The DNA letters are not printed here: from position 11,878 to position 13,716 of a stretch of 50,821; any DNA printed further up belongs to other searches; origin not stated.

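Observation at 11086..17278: Sensor-type cytoplasmic [NiFe]-hydrogenase operonically wired to a hybrid histidine kinase and a REC-GGDEF diguanylate cyclase (putative H2-to-c-di-GMP signalling)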

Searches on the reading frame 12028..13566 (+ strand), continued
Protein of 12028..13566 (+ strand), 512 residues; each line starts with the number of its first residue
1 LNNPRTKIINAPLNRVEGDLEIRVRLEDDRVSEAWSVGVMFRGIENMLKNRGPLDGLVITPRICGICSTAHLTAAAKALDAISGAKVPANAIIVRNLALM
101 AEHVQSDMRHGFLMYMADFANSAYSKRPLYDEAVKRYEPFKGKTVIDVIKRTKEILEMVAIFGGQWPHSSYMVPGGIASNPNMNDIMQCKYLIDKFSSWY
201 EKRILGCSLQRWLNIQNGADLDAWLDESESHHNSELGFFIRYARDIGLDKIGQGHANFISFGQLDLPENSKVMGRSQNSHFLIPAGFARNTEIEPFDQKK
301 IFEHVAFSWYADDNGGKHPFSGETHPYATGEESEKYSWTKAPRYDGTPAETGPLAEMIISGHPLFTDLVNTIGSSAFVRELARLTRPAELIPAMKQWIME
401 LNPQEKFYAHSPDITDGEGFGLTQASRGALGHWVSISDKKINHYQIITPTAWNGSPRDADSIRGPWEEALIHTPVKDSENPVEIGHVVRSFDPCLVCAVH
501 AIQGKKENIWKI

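Call 34: get_annotated_region(hit=H3, flank=5000)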
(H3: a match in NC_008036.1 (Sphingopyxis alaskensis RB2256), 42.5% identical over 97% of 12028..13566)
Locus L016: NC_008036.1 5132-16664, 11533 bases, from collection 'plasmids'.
description: Sphingopyxis alaskensis RB2256 F plasmid, complete sequence
organism: Sphingopyxis alaskensis RB2256 (NCBI taxid 317655)
taxonomy: Bacteria; Pseudomonadota; Alphaproteobacteria; Sphingomonadales; Sphingomonadaceae; Sphingopyxis; Sphingopyxis alaskensis; Sphingopyxis alaskensis RB2256
host: -; source: -; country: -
typing (MOB-suite, as given by PLSDB): mobilizable; relaxase MOBQ
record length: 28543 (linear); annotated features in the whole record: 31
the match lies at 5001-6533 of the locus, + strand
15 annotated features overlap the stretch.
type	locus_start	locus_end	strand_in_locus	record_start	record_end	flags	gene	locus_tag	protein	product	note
CDS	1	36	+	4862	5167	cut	-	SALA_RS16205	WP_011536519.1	conjugal transfer protein TraD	-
CDS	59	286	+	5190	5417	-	-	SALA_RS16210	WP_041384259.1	conjugal transfer protein TraD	-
CDS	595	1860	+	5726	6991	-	-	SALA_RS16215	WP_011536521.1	DUF3422 domain-containing protein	-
CDS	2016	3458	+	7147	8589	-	-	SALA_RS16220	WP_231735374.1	sigma-54 dependent transcriptional regulator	GO:0006355 - regulation of DNA-templated transcription [Evidence IEA]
CDS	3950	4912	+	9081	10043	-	-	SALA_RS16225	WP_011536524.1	hydrogenase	-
CDS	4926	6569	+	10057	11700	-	-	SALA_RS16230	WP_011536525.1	nickel-dependent hydrogenase large subunit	-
CDS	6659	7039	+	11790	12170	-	-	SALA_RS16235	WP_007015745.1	hypothetical protein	-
CDS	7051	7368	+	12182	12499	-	-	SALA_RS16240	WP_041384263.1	hypothetical protein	-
CDS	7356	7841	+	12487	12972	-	-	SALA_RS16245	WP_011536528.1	hydrogenase maturation protease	-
CDS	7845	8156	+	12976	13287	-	-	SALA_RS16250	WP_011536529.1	hypothetical protein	-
CDS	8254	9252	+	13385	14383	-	-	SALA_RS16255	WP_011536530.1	hypothetical protein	-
CDS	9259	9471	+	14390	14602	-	-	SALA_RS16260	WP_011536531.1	hypothetical protein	-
CDS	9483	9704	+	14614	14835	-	-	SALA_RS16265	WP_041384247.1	hypothetical protein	-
CDS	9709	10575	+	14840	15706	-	-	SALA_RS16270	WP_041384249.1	NifU family protein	GO:0016226 - iron-sulfur cluster assembly [Evidence IEA]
CDS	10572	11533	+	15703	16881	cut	-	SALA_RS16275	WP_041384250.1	NHL repeat containing protein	-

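Call 41: find_encoding_contigs(protein=P0009, flank=8000, max_places=1)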
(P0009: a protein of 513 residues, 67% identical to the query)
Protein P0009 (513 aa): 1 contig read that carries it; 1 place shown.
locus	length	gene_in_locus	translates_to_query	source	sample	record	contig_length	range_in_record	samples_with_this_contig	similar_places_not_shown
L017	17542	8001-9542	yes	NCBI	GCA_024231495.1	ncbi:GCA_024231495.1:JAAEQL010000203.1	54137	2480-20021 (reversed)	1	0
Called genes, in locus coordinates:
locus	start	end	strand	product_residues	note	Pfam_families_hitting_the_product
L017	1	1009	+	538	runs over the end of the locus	-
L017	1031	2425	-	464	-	PF02366:PMT, PF13231:PMT_2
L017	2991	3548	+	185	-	-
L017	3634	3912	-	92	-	-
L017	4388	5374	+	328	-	PF04389:Peptidase_M28, PF01546:Peptidase_M20 (weak)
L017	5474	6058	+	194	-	-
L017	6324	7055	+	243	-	PF00989:PAS, PF13188:PAS_8 (weak), PF13426:PAS_9, PF08447:PAS_3 (weak)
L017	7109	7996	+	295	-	PF01058:Oxidored_q6, PF14720:NiFe_hyd_SSU_C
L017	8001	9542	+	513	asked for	PF00374:NiFeSe_Hases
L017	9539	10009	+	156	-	PF01750:HycI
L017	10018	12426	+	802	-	PF00512:HisKA, PF02518:HATPase_c, PF00072:Response_reg, PF01627:Hpt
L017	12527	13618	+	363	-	PF00072:Response_reg, PF13487:HD_5, PF01966:HD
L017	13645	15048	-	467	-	PF04055:Radical_SAM, PF13353:Fer4_12 (weak), PF13186:SPASM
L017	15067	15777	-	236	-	PF02517:Rce1-like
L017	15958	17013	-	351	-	-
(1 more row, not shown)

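Call 42: find_encoding_contigs(protein=P0015, flank=8000, max_places=1)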
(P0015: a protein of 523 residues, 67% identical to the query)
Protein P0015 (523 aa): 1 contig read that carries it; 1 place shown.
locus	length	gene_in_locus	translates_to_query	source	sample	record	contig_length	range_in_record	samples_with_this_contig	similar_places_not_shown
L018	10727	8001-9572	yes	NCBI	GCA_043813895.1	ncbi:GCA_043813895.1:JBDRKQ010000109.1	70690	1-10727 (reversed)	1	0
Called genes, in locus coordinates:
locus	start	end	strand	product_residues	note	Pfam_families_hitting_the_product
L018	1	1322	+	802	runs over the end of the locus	PF00708:Acylphosphatase, PF07503:zf-HYPF, PF01300:Sua5_yciO_yrdC, PF02782:FGGY_C (faint), PF17788:HypF_C, PF00814:TsaD (faint), PF22521:HypF_C_2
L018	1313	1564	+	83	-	PF01455:HupF_HypC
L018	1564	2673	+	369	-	PF01924:HypD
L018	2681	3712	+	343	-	PF00586:AIRS, PF02769:AIRS_C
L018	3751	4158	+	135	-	PF01155:HypA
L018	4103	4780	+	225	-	PF02492:cobW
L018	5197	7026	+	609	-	PF17159:MASE3, PF00989:PAS, PF08448:PAS_4, PF13188:PAS_8, PF08447:PAS_3, PF13426:PAS_9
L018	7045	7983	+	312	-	PF01058:Oxidored_q6, PF14720:NiFe_hyd_SSU_C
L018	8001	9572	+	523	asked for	PF00374:NiFeSe_Hases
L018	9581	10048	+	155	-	PF01750:HycI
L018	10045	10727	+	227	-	PF00512:HisKA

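Call 43: find_encoding_contigs(protein=P0023, flank=8000, max_places=1)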
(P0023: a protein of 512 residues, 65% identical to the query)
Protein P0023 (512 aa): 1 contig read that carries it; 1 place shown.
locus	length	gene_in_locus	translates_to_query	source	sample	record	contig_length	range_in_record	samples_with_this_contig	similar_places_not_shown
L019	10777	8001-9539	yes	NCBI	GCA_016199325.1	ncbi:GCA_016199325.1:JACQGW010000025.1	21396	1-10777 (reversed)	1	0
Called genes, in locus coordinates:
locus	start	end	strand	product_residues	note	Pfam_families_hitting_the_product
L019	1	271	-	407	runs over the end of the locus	PF00480:ROK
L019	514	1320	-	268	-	PF01177:Asp_Glu_race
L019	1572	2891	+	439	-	PF07690:MFS_1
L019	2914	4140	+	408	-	PF00155:Aminotran_1_2, PF01041:DegT_DnrJ_EryC1, PF01053:Cys_Met_Meta_PP (weak)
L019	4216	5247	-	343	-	-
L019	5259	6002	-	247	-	PF19927:DUF6390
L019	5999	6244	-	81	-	PF01455:HupF_HypC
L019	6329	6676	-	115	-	PF01155:HypA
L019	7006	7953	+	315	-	PF01058:Oxidored_q6, PF14720:NiFe_hyd_SSU_C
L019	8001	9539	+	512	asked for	PF00374:NiFeSe_Hases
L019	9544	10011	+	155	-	PF01750:HycI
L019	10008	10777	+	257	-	PF01590:GAF, PF13185:GAF_2, PF00512:HisKA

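Call 46: find_related_loci(query=A1, collection=metagenome_contigs, flank=8000)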
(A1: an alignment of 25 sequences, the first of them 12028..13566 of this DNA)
Query A1 (512 aa) in metagenome_contigs; peptide patterns used: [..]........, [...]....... (x = any residue, [..] = any of these).
600 stretches matched a pattern (row limit reached: there are more); 581 encode a relative of the query (tblastn E <= 1e-3); the best 80 are kept; 80 distinct loci.
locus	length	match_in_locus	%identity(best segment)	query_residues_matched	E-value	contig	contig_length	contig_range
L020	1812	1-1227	90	104-512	0e+0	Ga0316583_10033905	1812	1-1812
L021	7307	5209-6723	66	7-512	0e+0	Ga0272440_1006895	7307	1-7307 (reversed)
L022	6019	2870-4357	59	8-503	0e+0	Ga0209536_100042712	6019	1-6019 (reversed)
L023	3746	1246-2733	61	6-502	0e+0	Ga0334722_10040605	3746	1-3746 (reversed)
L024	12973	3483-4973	61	5-502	0e+0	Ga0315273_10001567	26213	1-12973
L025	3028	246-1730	61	9-502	0e+0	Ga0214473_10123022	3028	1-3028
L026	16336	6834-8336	58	5-505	0e+0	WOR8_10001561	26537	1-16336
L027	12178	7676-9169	57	5-502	0e+0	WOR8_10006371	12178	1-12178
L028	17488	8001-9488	58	7-503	0e+0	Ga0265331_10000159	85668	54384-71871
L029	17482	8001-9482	57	9-503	0e+0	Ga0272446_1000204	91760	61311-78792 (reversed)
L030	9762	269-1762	57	8-506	0e+0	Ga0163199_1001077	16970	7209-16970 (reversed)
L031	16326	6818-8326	57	5-508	0e+0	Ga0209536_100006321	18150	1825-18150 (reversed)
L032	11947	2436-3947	55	5-508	0e+0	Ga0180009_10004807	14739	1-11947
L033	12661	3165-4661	56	7-506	0e+0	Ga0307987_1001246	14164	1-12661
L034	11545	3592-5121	55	1-507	0e+0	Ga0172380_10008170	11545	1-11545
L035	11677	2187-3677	52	7-502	0e+0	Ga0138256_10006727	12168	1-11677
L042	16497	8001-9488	57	7-503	0e+0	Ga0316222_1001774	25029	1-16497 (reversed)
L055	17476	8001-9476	56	9-502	0e+0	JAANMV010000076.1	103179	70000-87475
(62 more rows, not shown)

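Call 49: search_protein_representatives(protein=window:12028-13566:+)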
Query: 512 residues. Proteins with E-value up to 0.001 (for the whole library): 4548; up to 1e-10: 1861; up to 1e-30: 346. The best 150 are listed.
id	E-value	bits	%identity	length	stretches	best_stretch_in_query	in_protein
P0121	5.9e-205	698.3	60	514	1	5-502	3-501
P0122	6.9e-153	526.4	55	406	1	13-409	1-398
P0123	2.3e-138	478.5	45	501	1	9-503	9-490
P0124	2.0e-137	475.4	53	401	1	116-506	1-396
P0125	2.6e-137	475.1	45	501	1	9-504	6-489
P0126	1.6e-135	469.2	45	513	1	4-505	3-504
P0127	2.3e-132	458.7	46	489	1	12-506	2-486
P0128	3.7e-118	411.8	42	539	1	6-506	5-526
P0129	5.1e-115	401.5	40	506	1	6-509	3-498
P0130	1.4e-111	390.1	61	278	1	8-273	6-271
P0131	1.4e-109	383.6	41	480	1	5-500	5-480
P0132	3.1e-109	382.4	56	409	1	7-299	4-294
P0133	9.4e-107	374.2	41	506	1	8-500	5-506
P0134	1.1e-100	354.2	38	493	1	7-503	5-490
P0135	1.8e-100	353.5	38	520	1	4-506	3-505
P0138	5.6e-97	342.0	39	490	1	12-500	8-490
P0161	3.5e-74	266.7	36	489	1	14-498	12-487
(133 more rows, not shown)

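Call 54: list_cluster_members(proteins=[P0121, P0123, P0125, P0126, P0127, P0129, P0131, P0133, P0138, P0161])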
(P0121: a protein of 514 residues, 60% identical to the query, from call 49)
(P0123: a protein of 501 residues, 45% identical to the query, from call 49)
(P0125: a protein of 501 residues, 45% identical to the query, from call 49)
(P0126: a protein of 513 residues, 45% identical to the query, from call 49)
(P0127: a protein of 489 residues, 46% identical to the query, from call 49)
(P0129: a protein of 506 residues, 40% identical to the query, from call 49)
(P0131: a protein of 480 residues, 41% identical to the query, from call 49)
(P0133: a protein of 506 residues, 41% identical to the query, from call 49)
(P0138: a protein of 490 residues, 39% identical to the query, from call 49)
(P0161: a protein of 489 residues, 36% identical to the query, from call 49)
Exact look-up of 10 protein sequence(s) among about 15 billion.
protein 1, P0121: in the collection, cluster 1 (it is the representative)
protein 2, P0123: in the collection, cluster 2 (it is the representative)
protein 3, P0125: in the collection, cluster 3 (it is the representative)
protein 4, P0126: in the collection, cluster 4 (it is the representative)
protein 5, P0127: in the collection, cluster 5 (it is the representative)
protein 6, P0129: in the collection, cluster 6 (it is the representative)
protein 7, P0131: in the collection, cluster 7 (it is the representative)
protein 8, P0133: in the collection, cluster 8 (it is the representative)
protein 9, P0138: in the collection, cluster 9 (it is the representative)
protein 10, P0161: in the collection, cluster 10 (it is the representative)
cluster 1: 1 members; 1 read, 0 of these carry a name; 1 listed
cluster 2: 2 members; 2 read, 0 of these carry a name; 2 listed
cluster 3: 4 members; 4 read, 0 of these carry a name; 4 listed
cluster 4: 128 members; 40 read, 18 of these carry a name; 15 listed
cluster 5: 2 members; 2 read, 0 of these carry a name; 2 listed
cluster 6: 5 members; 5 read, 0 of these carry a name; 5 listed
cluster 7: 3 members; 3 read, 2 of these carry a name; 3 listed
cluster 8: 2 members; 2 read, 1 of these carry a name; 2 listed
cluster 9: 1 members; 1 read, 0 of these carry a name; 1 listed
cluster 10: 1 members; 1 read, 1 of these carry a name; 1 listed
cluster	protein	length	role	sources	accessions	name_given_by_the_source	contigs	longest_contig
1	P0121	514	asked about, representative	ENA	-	-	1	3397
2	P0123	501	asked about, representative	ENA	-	-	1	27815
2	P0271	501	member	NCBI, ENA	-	-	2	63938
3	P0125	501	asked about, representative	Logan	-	-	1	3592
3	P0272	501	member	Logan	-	-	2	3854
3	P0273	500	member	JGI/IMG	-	-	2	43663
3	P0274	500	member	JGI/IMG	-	-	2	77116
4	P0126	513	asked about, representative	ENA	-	-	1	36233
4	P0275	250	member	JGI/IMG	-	Ni,Fe-hydrogenase I small subunit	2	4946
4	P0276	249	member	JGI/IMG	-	hydrogenase small subunit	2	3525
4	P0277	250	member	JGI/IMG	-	Ni,Fe-hydrogenase I small subunit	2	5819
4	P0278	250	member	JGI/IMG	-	uptake hydrogenase small subunit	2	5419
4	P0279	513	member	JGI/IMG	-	uptake hydrogenase large subunit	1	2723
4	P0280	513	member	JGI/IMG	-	uptake hydrogenase large subunit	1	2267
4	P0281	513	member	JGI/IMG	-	uptake hydrogenase large subunit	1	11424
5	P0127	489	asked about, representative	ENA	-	-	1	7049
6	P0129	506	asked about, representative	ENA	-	-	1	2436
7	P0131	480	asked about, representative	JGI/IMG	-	hydrogenase large subunit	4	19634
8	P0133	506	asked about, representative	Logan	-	-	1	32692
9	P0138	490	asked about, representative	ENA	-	-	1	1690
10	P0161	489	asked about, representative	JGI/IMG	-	Ni,Fe-hydrogenase I large subunit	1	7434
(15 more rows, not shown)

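Call 68: find_homologous_proteins(query=L032:2430-3953:+, max_evalue=1e-50)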
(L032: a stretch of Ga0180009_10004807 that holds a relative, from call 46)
Query L032:2430-3953:+ (507 aa): 6568 proteins with E <= 1e-50 among 8000 candidates; the best 120 are listed.
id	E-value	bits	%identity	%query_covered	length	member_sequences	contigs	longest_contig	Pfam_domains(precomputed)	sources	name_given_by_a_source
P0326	0.0e+0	1163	100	100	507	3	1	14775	PF00374.25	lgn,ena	-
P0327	0.0e+0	1020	88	100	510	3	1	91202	PF00374.25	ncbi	-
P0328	2.7e-249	846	71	99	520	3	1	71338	PF00374.25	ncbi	ncbi:MAG: nickel-dependent hydrogenase large subunit [Thermoleophilia bacterium]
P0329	5.0e-244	829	71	99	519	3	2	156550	PF00374.25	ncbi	ncbi:MAG: nickel-dependent hydrogenase large subunit [Thermoleophilia bacterium]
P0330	1.3e-243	828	71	100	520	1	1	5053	PF00374.25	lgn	-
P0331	3.3e-242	823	71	99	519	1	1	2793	PF00374.25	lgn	-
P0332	4.0e-238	810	70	99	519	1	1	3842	PF00374.25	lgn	-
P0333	6.3e-215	733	62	99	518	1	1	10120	PF00374.25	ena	-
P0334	1.6e-208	712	61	98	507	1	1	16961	PF00374.25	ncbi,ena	-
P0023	2.5e-208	711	61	99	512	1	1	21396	PF00374.25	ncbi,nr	ncbi:MAG: nickel-dependent hydrogenase large subunit [Chloroflexi bacterium]|nr:nickel-dependent hyd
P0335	1.8e-207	708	61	99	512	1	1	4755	PF00374.25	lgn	-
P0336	3.8e-206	704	61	99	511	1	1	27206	PF00374.25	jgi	jgi:hydrogenase large subunit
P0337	4.5e-206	704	61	99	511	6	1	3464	PF00374.25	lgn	-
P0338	1.2e-205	702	60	99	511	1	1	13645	PF00374.25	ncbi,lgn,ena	-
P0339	1.2e-205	702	60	99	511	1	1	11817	PF00374.25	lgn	-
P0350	8.6e-203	693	60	99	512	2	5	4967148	PF00374.25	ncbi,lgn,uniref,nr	ncbi:nickel-dependent hydrogenase large subunit [Paramagnetospirillum magneticum]|uniref:Ni,Fe-hydro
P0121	9.8e-200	683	59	99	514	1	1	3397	PF00374.25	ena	-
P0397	1.7e-197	676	59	99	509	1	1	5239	PF00374.25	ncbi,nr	ncbi:MAG: Ni,Fe-hydrogenase I large subunit [Methylococcaceae bacterium]|nr:MAG: Ni,Fe-hydrogenase I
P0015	1.8e-197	675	58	99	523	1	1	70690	PF00374.25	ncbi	ncbi:MAG: nickel-dependent hydrogenase large subunit [Planctomycetota bacterium]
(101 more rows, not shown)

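Call 69: find_encoding_contigs(protein=P0350, flank=8000, max_places=1)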
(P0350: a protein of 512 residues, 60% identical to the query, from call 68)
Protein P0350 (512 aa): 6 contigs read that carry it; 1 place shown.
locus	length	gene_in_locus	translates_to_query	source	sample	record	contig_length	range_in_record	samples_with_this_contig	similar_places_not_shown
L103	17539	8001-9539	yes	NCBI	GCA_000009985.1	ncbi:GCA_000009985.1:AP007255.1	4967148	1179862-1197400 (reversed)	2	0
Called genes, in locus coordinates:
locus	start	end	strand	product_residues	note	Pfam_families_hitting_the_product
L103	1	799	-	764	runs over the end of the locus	PF02861:Clp_N, PF13191:AAA_16 (faint), PF00004:AAA, PF17871:AAA_lid_9, PF00004:AAA, PF07724:AAA_2, PF07728:AAA_5, PF10431:ClpB_D2-small, +8 more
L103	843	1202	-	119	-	PF02617:ClpS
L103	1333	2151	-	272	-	-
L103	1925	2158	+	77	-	-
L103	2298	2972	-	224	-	-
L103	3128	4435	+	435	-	PF00768:Peptidase_S11, PF13354:Beta-lactamase2, PF05036:SPOR (weak)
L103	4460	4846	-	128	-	PF01740:STAS, PF13466:STAS_2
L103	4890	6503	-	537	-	PF00072:Response_reg, PF07228:SpoIIE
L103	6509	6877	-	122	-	PF00072:Response_reg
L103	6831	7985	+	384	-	PF01058:Oxidored_q6, PF14720:NiFe_hyd_SSU_C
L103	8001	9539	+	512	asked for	PF00374:NiFeSe_Hases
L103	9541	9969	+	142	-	PF01750:HycI (weak)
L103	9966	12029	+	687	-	PF00989:PAS, PF08448:PAS_4, PF13426:PAS_9, PF00512:HisKA, PF02518:HATPase_c, PF00072:Response_reg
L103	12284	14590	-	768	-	PF00672:HAMP, PF02518:HATPase_c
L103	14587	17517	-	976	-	PF00072:Response_reg (weak), PF11849:DUF3369, PF08447:PAS_3, PF00512:HisKA, PF02518:HATPase_c, PF00072:Response_reg, PF01627:Hpt (weak)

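Call 70: find_encoding_contigs(protein=P0397, flank=8000, max_places=1)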
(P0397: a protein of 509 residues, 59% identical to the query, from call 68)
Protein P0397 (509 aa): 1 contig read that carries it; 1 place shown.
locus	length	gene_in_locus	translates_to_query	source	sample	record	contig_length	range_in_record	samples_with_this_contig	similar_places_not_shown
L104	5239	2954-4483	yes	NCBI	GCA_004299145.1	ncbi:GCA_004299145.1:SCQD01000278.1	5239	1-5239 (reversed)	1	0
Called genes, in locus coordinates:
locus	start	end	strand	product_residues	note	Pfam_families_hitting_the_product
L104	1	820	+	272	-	?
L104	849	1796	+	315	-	-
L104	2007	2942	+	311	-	PF01058:Oxidored_q6, PF14720:NiFe_hyd_SSU_C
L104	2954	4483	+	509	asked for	PF00374:NiFeSe_Hases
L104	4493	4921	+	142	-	PF01750:HycI (weak)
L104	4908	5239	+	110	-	PF00512:HisKA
